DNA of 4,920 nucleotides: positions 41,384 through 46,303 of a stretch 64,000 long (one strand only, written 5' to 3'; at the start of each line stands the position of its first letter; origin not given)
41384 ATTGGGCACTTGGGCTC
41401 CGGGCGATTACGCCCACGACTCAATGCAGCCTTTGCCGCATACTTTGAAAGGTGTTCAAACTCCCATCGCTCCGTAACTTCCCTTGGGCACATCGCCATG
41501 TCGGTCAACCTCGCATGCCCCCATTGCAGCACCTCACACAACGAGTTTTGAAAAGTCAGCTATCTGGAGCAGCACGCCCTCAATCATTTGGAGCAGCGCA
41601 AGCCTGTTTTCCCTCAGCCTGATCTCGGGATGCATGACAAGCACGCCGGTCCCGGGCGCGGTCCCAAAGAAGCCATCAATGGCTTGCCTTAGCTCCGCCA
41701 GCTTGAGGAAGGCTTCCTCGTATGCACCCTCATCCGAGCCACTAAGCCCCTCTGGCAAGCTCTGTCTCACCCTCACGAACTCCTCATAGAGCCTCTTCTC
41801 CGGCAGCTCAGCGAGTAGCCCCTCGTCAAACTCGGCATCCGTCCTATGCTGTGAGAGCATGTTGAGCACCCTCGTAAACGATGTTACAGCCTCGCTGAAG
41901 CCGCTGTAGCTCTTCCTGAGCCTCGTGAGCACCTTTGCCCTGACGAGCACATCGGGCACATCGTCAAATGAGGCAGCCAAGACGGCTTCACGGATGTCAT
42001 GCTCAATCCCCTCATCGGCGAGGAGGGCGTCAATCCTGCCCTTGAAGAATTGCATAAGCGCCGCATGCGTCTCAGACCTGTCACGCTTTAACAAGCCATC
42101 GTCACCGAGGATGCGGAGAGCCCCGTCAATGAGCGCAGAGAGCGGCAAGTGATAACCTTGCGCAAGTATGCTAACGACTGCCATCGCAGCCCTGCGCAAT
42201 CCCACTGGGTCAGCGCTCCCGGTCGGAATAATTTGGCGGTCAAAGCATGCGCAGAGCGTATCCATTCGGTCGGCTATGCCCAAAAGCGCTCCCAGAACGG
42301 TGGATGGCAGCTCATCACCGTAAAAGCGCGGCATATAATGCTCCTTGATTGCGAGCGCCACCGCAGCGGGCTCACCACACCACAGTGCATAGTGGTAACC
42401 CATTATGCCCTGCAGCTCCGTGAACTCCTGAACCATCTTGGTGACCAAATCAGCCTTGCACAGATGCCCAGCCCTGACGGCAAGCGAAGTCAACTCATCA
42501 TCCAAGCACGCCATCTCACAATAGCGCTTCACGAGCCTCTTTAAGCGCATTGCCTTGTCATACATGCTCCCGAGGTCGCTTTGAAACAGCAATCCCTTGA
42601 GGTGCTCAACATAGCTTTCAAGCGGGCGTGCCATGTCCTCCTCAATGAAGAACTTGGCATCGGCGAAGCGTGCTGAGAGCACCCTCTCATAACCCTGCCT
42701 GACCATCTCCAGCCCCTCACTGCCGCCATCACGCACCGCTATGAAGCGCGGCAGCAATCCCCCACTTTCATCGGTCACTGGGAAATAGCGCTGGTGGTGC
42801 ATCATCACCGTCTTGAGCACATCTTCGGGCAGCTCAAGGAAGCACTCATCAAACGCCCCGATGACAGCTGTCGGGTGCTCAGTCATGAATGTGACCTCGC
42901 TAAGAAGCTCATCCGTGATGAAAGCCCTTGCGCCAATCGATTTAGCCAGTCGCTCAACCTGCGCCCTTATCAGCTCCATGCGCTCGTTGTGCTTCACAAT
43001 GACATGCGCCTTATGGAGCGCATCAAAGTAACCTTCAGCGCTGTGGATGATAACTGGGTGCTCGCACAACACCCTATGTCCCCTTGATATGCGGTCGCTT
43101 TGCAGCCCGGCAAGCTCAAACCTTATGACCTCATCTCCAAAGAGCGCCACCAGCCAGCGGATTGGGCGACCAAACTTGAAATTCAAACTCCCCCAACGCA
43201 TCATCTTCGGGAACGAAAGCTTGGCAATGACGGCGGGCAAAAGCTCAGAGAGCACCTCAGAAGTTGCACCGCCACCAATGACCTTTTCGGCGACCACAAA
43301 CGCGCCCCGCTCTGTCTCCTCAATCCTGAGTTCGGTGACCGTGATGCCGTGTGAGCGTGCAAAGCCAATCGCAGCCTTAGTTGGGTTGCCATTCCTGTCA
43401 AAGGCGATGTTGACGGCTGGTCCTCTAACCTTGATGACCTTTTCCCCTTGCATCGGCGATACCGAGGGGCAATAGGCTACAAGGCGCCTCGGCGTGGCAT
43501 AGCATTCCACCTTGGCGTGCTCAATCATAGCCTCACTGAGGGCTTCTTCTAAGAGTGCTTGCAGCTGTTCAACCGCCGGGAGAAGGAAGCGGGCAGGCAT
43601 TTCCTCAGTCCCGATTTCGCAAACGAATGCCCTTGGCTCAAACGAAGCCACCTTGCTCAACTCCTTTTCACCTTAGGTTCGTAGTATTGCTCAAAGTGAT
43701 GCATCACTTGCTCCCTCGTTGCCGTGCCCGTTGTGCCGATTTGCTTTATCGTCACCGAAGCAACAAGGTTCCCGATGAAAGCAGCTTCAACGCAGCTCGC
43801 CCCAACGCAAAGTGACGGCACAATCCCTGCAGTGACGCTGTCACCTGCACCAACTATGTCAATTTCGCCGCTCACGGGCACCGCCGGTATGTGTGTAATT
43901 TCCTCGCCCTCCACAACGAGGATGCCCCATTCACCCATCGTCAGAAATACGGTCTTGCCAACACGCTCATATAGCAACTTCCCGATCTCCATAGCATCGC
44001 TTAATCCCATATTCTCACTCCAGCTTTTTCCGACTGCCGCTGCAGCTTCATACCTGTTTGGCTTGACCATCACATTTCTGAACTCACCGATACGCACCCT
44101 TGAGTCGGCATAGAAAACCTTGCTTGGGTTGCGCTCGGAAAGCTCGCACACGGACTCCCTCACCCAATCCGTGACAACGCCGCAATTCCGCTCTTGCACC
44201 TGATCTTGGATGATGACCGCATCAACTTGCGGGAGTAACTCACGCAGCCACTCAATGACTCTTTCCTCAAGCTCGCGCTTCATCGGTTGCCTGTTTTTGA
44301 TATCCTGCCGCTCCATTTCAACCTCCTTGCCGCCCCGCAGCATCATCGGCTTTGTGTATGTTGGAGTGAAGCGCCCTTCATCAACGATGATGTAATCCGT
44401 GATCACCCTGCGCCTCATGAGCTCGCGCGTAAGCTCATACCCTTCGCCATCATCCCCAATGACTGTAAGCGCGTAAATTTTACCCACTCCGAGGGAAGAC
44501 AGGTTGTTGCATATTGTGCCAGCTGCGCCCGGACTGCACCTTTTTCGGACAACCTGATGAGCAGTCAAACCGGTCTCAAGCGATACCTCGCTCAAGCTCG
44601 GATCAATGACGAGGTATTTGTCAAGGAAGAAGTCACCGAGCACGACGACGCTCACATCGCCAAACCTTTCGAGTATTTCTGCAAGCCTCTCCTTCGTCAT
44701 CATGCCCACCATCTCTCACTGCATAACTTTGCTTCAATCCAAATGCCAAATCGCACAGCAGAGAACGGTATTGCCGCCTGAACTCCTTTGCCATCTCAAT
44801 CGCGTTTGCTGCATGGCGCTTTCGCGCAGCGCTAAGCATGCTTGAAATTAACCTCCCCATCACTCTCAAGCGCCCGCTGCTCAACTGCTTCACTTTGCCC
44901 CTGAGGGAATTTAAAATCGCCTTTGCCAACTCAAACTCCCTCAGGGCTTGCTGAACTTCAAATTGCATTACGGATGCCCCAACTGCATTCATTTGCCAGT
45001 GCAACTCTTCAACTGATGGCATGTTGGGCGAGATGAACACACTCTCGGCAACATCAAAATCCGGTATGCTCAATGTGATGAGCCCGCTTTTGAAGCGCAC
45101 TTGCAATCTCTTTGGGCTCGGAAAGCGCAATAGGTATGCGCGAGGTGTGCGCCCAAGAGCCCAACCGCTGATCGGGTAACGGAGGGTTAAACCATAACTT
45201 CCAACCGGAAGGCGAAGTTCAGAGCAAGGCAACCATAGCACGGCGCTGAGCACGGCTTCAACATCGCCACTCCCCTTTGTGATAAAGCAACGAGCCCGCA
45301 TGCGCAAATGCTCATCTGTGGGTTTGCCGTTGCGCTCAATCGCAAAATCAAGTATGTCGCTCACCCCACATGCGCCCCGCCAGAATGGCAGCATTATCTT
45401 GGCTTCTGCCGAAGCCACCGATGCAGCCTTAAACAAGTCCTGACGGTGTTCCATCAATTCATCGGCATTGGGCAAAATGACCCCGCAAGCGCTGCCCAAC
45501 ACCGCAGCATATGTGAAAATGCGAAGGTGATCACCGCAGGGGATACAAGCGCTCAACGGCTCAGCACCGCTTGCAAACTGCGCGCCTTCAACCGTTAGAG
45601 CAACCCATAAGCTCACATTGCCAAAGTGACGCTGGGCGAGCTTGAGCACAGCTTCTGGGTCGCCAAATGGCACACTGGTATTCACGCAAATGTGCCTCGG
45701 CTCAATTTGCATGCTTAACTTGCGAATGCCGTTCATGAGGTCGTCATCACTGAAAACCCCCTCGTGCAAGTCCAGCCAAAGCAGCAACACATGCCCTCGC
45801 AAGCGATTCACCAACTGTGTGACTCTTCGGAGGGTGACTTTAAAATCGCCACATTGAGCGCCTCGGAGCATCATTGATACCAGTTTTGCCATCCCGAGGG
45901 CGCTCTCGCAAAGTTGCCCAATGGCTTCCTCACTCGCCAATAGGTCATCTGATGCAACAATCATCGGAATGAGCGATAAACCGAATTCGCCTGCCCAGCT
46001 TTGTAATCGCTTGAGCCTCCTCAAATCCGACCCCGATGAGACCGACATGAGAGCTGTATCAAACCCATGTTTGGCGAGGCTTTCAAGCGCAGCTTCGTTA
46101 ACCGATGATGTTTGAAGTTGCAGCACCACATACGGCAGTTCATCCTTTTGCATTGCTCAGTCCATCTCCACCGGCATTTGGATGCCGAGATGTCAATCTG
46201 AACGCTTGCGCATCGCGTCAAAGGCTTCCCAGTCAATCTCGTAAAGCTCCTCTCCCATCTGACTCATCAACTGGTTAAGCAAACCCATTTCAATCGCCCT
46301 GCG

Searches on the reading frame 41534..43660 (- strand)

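Call 75: search_protein_families(library=pfam, proteins=[window:41534-43660:-], max_evalue=0.0001)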
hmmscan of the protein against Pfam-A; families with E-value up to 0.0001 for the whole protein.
window:41534-43660:- (708 aa): 1 family
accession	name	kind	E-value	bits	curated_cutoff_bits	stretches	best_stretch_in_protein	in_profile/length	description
PF02092.22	tRNA_synt_2f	-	1.8e-196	654.7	29.2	1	12-562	1-536/536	Glycyl-tRNA synthetase beta subunit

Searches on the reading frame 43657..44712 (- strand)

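Call 75: search_protein_families(library=pfam, proteins=[window:43657-44712:-], max_evalue=0.0001)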
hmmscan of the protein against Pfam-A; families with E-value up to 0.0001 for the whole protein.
window:43657-44712:- (351 aa): 1 family
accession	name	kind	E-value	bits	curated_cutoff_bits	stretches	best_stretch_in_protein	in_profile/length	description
PF00294.29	PfkB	-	4.4e-26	92.4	25.8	1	57-329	31-297/302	pfkB family carbohydrate kinase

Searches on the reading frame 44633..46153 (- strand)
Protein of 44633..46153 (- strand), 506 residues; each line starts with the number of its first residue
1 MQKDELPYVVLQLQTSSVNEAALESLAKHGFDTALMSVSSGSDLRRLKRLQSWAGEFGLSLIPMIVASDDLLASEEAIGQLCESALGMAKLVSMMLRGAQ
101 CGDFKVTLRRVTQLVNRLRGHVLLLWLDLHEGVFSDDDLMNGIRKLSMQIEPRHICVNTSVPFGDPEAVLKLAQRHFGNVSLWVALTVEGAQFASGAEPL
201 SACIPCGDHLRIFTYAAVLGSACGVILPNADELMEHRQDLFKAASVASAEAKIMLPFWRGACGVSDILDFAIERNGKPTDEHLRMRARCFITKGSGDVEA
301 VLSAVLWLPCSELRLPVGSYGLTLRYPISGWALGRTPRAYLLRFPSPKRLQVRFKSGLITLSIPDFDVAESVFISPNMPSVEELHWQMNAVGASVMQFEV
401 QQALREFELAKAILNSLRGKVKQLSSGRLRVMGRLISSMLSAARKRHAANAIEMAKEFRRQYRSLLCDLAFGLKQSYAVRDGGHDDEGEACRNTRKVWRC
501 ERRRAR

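Call 75: search_protein_families(library=pfam, proteins=[window:44633-46153:-], max_evalue=0.0001)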
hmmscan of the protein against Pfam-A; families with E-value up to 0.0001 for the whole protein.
window:44633-46153:- (506 aa): 0 families

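Call 87: search_protein_families(library=pfam, proteins=[window:44633-46153:-], max_evalue=1)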
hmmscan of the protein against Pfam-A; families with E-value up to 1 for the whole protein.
window:44633-46153:- (506 aa): 1 family
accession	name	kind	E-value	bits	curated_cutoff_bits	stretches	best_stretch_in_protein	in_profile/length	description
PF18995.5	PRT6_C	-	0.05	13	26.2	1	383-470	25-111/451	Proteolysis_6 C-terminal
